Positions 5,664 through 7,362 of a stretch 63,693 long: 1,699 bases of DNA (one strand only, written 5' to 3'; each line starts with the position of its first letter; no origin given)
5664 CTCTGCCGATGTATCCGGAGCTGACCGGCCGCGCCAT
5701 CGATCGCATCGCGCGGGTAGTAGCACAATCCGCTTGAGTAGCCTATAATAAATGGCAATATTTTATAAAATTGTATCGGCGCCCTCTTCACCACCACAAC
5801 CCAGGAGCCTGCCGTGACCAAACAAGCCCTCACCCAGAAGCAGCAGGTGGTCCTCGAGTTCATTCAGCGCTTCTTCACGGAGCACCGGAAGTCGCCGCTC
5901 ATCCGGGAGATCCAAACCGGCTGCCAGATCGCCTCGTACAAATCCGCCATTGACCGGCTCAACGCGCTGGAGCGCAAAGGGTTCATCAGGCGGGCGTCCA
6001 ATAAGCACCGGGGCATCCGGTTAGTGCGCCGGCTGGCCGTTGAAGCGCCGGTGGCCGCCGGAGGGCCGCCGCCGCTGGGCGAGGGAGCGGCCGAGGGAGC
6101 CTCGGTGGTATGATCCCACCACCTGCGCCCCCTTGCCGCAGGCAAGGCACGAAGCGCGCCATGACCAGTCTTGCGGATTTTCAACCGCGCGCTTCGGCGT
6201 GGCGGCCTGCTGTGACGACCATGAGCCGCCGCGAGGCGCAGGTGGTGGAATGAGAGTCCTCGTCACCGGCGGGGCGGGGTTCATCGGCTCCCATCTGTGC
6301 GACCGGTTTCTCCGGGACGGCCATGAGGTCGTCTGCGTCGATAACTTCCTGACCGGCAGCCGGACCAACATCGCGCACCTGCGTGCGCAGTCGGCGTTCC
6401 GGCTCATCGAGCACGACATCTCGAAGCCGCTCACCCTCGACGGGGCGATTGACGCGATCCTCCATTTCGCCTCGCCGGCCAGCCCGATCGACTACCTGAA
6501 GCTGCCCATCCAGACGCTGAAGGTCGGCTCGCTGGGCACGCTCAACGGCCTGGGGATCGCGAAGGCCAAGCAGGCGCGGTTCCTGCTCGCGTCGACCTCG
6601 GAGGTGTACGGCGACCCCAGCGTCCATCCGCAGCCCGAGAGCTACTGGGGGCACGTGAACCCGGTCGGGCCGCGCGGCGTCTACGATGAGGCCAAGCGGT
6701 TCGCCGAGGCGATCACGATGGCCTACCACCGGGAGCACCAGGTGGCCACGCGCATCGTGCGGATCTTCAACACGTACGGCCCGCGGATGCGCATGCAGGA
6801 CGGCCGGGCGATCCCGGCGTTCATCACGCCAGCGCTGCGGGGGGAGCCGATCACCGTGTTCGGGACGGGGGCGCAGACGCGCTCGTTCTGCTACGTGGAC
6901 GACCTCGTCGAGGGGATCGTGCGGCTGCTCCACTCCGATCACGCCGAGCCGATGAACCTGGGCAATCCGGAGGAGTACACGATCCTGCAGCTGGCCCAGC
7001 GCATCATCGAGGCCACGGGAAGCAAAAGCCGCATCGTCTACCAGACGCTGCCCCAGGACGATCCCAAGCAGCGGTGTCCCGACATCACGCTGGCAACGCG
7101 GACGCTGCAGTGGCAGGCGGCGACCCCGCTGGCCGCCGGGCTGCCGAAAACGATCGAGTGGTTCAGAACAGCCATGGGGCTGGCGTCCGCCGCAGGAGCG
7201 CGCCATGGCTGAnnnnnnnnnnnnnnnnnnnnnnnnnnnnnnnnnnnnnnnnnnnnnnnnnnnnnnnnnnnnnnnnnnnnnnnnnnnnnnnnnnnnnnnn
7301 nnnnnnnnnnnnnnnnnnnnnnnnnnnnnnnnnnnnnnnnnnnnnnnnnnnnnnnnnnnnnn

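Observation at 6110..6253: Copy 2 of the ATGA-flanked element, joining the truncated LexA-like gene to UDP-xylose synthase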

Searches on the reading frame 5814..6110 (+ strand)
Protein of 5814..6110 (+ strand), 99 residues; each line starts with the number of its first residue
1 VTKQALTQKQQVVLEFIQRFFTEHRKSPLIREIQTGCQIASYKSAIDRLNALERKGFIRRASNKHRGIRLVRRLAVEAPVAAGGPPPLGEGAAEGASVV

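Call 35: search_protein_families(library=pfam, proteins=[window:5814-6110:+], max_evalue=0.01)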
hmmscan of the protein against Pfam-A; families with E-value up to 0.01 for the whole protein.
window:5814-6110:+ (99 aa): 1 family
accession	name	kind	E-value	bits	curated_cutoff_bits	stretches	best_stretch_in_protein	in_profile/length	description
PF01726.22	LexA_DNA_bind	-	3.3e-15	56.1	23.7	1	4-67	2-65/65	LexA DNA binding domain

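Call 50: find_homologous_proteins(query=window:5814-6110:+, max_evalue=0.00001)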
Query window:5814-6110:+ (99 aa): 231 proteins with E <= 0.00001 among 237 candidates; the best 120 are listed.
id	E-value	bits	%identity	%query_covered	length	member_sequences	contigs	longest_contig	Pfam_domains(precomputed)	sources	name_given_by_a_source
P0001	1.7e-56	206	100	100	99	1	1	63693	PF01726.23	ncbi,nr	ncbi:MAG: hypothetical protein HY599_06375 [Candidatus Omnitrophica bacterium]|nr:hypothetical prote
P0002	2.0e-43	164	84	99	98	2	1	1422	PF01726.23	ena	-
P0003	1.5e-40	155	79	100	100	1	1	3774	PF01726.23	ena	-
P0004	1.3e-37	145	75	99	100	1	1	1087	PF01726.23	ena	-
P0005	2.7e-34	135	82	83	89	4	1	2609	PF01726.23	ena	-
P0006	1.6e-32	129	76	86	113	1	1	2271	PF01726.23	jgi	jgi:SOS-response transcriptional repressor LexA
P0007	3.3e-32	128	69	99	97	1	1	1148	PF01726.23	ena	-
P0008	6.7e-32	127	71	93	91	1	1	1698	PF01726.23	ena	-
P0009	1.3e-31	126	70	99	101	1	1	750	PF01726.23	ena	-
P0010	1.7e-31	126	64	98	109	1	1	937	PF01726.23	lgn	-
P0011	2.2e-31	125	71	90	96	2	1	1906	PF01726.23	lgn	-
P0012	2.4e-31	125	69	94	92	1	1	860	PF01726.23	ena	-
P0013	2.9e-31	125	69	86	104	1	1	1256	PF01726.23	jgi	jgi:repressor LexA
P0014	2.9e-31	125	70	94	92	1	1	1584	PF01726.23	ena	-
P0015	3.3e-31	125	73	85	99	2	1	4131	PF01726.23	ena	-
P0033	1.1e-29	120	75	84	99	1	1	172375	PF01726.23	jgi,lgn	jgi:SOS-response transcriptional repressor LexA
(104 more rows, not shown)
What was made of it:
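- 5814..6113 (+): Upstream gene: a 99-aa protein with only the LexA DNA-binding domain. It is full length, not truncated. Calls 35 and 50.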

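Call 51: find_encoding_contigs(protein=P0001, flank=3000, max_places=2)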
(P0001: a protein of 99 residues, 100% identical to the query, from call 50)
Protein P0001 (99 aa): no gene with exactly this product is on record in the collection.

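Call 52: find_encoding_contigs(protein=P0003, flank=3000, max_places=2)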
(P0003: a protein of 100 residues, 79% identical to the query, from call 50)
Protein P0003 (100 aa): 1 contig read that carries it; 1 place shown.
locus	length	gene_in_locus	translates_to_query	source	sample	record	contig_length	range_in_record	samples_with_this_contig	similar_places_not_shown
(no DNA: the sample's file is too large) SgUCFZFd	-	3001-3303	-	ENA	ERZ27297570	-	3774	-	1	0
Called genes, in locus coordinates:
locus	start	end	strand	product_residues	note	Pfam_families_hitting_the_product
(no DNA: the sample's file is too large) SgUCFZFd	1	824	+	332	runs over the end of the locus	?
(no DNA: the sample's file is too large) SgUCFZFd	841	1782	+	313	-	PF01073:3Beta_HSD, PF01370:Epimerase, PF02719:Polysacc_synt_2, PF04321:RmlD_sub_bind, PF05368:NmrA, PF13460:NAD_binding_10, PF16363:GDP_Man_Dehyd, PF07993:NAD_binding_4 (weak), +1 more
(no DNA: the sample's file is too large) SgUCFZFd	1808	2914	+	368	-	PF00155:Aminotran_1_2, PF01041:DegT_DnrJ_EryC1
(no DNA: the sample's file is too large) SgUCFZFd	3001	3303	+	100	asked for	PF01726:LexA_DNA_bind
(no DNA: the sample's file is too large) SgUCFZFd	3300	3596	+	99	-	?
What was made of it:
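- In a second contig the gene calls overlap by the same 4 nt, but no DNA was held (call 52).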

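Call 53: find_encoding_contigs(protein=P0033, flank=3000, max_places=2)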
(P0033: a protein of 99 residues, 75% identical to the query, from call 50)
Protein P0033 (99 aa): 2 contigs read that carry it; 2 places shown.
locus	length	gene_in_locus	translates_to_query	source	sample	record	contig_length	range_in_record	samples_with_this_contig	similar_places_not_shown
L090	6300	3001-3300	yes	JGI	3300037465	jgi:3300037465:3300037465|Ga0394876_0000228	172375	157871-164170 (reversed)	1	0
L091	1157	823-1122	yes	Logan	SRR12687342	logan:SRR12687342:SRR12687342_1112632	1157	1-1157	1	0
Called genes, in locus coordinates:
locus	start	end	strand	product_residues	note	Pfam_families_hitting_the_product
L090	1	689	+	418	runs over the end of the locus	PF02254:TrkA_N (faint), PF03446:NAD_binding_2 (weak), PF03721:UDPG_MGDP_dh_N, PF00984:UDPG_MGDP_dh, PF03720:UDPG_MGDP_dh_C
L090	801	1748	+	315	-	PF01073:3Beta_HSD, PF01370:Epimerase, PF02719:Polysacc_synt_2, PF04321:RmlD_sub_bind, PF05368:NmrA, PF13460:NAD_binding_10, PF16363:GDP_Man_Dehyd, PF07993:NAD_binding_4, +1 more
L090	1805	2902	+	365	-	PF00155:Aminotran_1_2 (faint), PF01041:DegT_DnrJ_EryC1, PF01053:Cys_Met_Meta_PP (weak), PF01212:Beta_elim_lyase (faint)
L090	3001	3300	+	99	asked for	PF01726:LexA_DNA_bind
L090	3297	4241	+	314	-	PF01073:3Beta_HSD, PF01370:Epimerase, PF02719:Polysacc_synt_2 (faint), PF04321:RmlD_sub_bind (weak), PF16363:GDP_Man_Dehyd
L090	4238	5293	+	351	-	PF01370:Epimerase, PF02719:Polysacc_synt_2 (weak), PF04321:RmlD_sub_bind, PF16363:GDP_Man_Dehyd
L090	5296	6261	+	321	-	PF01370:Epimerase, PF04321:RmlD_sub_bind (weak), PF16363:GDP_Man_Dehyd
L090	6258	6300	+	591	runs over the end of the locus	-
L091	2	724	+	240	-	?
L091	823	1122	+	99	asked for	PF01726:LexA_DNA_bind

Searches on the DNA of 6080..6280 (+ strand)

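Call 38: search_rna_families(source=window, start=6080, end=6280, threshold=evalue, max_evalue=10)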
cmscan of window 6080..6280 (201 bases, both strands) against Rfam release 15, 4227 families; matches with E-value up to 10: 9.
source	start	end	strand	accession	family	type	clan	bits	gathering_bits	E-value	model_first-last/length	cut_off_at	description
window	6085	6141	+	RF00879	mir-615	Gene; miRNA;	-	21.8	90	0.16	1-85/85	no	mir-615 microRNA precursor family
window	6147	6231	+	RF02276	Hammerhead_II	Gene; ribozyme;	CL00010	15.9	37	0.75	1-66/66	no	Hammerhead ribozyme (type II)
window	6135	6187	+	RF01107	SBRMV1_UPD-PKf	Cis-reg;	-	14.9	39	2.5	1-27/27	no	Pseudoknot of upstream pseudoknot domain (UPD) of the 3'UTR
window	6080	6148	-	RF03829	mir-1257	Gene; miRNA;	-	13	50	9.6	1-71/118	3'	mir-1257 microRNA precursor family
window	6151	6195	-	RF02357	RNaseP-T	Gene; ribozyme;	CL00002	12.8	60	0.8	1-208/208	no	RNaseP truncated form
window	6115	6246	-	RF02953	DUF1874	Cis-reg;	-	12.7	42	7.9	1-93/93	no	DUF1874 RNA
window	6087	6139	+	RF03383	mir-1976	Gene; miRNA;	-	12.3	71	9.7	1-52/52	no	mir-1976 microRNA precursor family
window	6262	6280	+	RF01759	sucC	Cis-reg;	-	12.2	50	6.3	1-19/70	3'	sucC RNA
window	6087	6137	+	RF01057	SAH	Cis-reg; riboswitch;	-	11.1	37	9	1-78/78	no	SAH (S-adenosyl-L-homocysteine) riboswitch aptamer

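Call 46: build_rna_model(alignment_id=A3, structure=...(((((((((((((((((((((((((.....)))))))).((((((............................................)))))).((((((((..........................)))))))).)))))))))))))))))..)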
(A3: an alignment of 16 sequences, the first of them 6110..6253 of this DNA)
Model R1 built from alignment A3 (16 sequences, 161 columns); structure: as given.
model positions 146; base pairs 39; branch points 2; effective number of sequences 2.54; information 0.59 bits per position. Calibrated on 0.2 Mb of random sequence (short: E-values are rough).
structure used (alignment columns):
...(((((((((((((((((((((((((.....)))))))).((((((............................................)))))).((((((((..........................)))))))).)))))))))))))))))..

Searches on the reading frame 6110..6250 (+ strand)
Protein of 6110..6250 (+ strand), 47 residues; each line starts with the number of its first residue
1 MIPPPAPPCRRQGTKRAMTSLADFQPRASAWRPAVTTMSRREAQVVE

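Call 35: search_protein_families(library=pfam, proteins=[window:6110-6250:+], max_evalue=0.01)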
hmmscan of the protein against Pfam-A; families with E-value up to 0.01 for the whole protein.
window:6110-6250:+ (47 aa): 0 families
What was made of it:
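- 6110..6253 (+): Copy 2 with both flanking ATGA motifs. It is also a 47-codon mini-ORF (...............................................*) from ATG 6110 to TGA 6251-6253. No Pfam match (call 35).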

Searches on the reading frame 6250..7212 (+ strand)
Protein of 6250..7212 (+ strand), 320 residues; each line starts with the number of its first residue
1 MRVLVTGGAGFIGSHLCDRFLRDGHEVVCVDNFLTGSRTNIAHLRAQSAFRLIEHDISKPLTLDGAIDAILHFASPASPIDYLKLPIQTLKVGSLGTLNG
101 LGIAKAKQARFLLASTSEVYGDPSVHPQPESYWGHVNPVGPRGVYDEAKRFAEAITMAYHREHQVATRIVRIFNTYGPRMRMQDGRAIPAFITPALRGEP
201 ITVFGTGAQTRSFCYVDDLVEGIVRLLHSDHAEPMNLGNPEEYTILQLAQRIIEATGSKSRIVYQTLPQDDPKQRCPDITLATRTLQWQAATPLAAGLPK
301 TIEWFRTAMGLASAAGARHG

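Call 35: search_protein_families(library=pfam, proteins=[window:6250-7209:+], max_evalue=0.01)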
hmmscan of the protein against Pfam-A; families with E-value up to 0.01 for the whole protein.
window:6250-7209:+ (320 aa): 7 families
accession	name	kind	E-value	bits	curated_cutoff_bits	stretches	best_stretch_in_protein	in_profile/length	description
PF01370.27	Epimerase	-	3.5e-51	174.4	20.9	1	3-238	1-240/240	NAD dependent epimerase/dehydratase family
PF16363.11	GDP_Man_Dehyd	-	1.5e-49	169.7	27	1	4-298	1-329/332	GDP-mannose 4,6 dehydratase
PF01073.25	3Beta_HSD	-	1.1e-08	34.8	22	1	4-221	1-223/280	3-beta hydroxysteroid dehydrogenase/isomerase family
PF04321.23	RmlD_sub_bind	-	9.6e-08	31.9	27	1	1-266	1-241/287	RmlD substrate binding domain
PF02719.21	Polysacc_synt_2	-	1.8e-07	31.1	20.2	1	139-260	132-251/293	Polysaccharide biosynthesis protein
PF07993.18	NAD_binding_4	-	3.6e-05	23.5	20.1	0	5-27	1-23/258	Male sterility protein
PF00106.31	adh_short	-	4.6e-05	23.4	26.6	1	3-70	3-71/195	short chain dehydrogenase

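Call 40: find_encoding_contigs(protein=window:6250-7212:+, flank=3000, max_places=4)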
Protein window:6250-7212:+ (320 aa): no gene with exactly this product is on record in the collection.
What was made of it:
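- Tried and rejected: Exact-protein look-ups: the window's UXS and LexA-like proteins were not on record (calls 40, 51).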
